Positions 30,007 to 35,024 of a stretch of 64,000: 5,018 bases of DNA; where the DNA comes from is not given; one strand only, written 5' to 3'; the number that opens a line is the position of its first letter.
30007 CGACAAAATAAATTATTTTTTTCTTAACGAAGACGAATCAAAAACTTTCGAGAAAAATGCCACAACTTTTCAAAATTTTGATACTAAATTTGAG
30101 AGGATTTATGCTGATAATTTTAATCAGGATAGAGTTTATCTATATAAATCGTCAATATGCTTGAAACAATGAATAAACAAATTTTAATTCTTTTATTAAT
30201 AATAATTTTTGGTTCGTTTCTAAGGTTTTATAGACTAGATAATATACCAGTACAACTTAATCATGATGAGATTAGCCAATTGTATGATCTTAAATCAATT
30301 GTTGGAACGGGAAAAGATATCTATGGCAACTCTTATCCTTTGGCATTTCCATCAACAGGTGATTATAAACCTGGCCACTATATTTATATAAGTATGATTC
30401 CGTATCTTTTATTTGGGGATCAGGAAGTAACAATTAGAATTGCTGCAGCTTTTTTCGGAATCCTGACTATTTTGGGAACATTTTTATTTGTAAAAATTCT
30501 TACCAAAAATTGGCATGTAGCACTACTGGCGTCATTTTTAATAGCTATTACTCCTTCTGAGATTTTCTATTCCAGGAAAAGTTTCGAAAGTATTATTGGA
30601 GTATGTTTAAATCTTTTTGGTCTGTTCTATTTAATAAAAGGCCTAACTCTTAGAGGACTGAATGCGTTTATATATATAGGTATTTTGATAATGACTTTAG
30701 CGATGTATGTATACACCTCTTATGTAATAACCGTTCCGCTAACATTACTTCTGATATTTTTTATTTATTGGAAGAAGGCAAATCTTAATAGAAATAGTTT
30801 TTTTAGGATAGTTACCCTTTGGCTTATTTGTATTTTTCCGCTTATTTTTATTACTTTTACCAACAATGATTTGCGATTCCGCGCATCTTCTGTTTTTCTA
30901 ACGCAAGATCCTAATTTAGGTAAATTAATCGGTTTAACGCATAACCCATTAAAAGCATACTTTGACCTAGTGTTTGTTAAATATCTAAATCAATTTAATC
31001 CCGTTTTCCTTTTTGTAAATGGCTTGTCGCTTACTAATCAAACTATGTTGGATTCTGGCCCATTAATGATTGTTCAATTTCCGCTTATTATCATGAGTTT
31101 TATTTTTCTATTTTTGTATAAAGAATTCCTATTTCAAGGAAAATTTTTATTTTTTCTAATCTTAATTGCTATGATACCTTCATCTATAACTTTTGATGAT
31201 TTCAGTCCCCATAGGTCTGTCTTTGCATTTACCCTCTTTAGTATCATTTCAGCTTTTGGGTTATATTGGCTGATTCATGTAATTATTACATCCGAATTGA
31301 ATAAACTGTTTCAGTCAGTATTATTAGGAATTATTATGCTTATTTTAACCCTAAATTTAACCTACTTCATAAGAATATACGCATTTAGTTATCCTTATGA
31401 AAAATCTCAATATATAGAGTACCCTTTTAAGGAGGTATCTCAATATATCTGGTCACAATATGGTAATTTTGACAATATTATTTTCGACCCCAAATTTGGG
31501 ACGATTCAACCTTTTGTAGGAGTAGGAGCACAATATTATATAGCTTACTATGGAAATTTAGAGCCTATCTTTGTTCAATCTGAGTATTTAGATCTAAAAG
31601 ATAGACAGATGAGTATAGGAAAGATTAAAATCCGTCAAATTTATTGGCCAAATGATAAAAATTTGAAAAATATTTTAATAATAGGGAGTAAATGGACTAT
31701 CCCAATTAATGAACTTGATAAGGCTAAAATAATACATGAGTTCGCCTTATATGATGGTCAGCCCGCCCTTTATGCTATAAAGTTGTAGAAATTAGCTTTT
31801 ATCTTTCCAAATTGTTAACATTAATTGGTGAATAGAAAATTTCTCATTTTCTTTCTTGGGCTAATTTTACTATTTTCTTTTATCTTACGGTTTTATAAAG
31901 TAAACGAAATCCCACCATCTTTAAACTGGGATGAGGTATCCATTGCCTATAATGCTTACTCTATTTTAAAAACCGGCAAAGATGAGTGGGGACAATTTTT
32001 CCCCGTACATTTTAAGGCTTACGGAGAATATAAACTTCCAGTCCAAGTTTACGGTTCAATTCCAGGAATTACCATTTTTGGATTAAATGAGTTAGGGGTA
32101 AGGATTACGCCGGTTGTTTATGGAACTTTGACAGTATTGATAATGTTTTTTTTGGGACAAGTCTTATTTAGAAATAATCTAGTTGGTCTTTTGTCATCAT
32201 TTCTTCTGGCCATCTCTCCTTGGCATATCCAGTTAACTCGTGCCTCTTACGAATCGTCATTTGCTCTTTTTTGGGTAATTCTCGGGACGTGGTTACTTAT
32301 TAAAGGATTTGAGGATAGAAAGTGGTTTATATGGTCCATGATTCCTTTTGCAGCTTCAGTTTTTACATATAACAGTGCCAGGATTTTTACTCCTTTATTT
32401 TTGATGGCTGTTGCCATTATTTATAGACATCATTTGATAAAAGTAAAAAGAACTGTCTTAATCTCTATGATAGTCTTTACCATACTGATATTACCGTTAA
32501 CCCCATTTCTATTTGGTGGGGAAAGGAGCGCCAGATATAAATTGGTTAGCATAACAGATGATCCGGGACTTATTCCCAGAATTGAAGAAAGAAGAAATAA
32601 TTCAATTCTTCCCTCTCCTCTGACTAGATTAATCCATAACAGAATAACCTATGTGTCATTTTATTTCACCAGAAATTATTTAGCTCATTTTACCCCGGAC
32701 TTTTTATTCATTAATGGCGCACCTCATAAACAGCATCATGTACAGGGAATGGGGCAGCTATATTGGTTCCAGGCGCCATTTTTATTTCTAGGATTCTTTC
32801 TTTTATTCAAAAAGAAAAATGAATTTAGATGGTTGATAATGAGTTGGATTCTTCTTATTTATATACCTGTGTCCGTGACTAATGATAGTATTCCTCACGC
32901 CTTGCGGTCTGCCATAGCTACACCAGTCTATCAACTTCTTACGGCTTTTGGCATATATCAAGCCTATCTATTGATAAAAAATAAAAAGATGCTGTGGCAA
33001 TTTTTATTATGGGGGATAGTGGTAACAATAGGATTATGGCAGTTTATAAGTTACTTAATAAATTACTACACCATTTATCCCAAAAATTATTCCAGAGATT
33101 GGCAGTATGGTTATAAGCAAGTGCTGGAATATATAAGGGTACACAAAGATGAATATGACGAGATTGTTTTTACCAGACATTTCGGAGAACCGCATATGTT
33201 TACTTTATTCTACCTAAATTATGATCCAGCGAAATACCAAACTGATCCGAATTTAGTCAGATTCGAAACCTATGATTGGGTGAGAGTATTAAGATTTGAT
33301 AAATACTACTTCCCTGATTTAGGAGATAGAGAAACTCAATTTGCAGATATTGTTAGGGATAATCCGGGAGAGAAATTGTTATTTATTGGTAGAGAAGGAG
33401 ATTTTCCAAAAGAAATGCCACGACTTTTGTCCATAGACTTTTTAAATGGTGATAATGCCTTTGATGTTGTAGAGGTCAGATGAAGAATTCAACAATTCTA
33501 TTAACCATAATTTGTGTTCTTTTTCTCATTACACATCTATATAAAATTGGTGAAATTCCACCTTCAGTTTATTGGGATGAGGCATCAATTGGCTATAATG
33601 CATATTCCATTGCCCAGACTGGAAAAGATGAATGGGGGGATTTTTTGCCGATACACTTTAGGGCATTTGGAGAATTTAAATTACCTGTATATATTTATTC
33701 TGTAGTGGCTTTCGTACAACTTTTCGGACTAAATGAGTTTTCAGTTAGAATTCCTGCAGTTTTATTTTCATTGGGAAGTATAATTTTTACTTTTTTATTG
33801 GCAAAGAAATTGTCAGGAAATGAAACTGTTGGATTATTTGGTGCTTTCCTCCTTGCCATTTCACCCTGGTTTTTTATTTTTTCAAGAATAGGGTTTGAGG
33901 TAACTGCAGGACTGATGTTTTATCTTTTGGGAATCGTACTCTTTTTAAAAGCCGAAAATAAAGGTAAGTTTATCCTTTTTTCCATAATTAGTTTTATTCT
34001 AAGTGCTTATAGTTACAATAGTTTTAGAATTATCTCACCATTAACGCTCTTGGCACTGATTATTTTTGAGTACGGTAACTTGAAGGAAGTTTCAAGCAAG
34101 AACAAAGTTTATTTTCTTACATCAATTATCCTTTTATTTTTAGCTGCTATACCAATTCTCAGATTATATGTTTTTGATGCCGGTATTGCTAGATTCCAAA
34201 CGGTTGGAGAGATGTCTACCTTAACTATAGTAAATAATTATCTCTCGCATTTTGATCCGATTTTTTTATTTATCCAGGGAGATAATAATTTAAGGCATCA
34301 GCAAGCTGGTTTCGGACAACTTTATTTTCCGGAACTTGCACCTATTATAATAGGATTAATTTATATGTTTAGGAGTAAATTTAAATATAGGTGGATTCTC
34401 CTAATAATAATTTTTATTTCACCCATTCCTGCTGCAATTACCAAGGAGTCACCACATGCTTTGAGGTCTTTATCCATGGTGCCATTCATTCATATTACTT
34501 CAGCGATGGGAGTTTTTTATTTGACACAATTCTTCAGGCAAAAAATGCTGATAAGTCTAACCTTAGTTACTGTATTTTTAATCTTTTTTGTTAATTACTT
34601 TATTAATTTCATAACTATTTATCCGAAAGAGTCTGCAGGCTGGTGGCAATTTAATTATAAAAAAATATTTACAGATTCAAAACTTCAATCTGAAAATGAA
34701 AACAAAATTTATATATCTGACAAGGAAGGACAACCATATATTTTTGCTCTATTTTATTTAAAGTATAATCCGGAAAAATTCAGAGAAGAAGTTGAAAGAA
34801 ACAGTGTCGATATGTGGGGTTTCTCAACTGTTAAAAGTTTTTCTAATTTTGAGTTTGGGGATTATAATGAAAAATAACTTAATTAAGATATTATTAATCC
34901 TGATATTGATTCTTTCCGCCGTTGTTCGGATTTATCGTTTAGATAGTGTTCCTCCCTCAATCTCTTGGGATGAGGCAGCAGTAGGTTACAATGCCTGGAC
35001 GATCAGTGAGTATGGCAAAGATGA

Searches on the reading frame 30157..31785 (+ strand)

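Call 22: search_protein_families(library=pfam, proteins=[window:30157-31785:+], max_evalue=0.01)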
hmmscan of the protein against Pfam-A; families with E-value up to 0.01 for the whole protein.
window:30157-31785:+ (543 aa): 1 family
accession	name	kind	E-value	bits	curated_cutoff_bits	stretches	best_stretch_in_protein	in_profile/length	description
PF13231.12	PMT_2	-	7.5e-06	26.7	26.1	1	77-230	8-158/160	Dolichyl-phosphate-mannose-protein mannosyltransferase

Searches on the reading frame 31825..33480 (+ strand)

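Call 22: search_protein_families(library=pfam, proteins=[window:31825-33480:+], max_evalue=0.01)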
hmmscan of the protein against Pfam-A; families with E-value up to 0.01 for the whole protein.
window:31825-33480:+ (552 aa): 2 families
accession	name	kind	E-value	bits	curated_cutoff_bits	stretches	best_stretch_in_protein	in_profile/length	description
PF13231.12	PMT_2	-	2.5e-08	34.7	26.1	1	82-224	14-156/160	Dolichyl-phosphate-mannose-protein mannosyltransferase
PF02366.24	PMT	-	8.7e-07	29.2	22.7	1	14-223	3-228/245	Dolichyl-phosphate-mannose-protein mannosyltransferase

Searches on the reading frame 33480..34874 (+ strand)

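Call 22: search_protein_families(library=pfam, proteins=[window:33480-34874:+], max_evalue=0.01)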
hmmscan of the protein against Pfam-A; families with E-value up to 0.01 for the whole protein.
window:33480-34874:+ (465 aa): 2 families
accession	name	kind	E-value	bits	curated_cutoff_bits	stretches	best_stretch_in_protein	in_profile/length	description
PF13231.12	PMT_2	-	4e-10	40.6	26.1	1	69-222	4-154/160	Dolichyl-phosphate-mannose-protein mannosyltransferase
PF02366.24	PMT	-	2.4e-06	27.8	22.7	1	10-226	2-230/245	Dolichyl-phosphate-mannose-protein mannosyltransferase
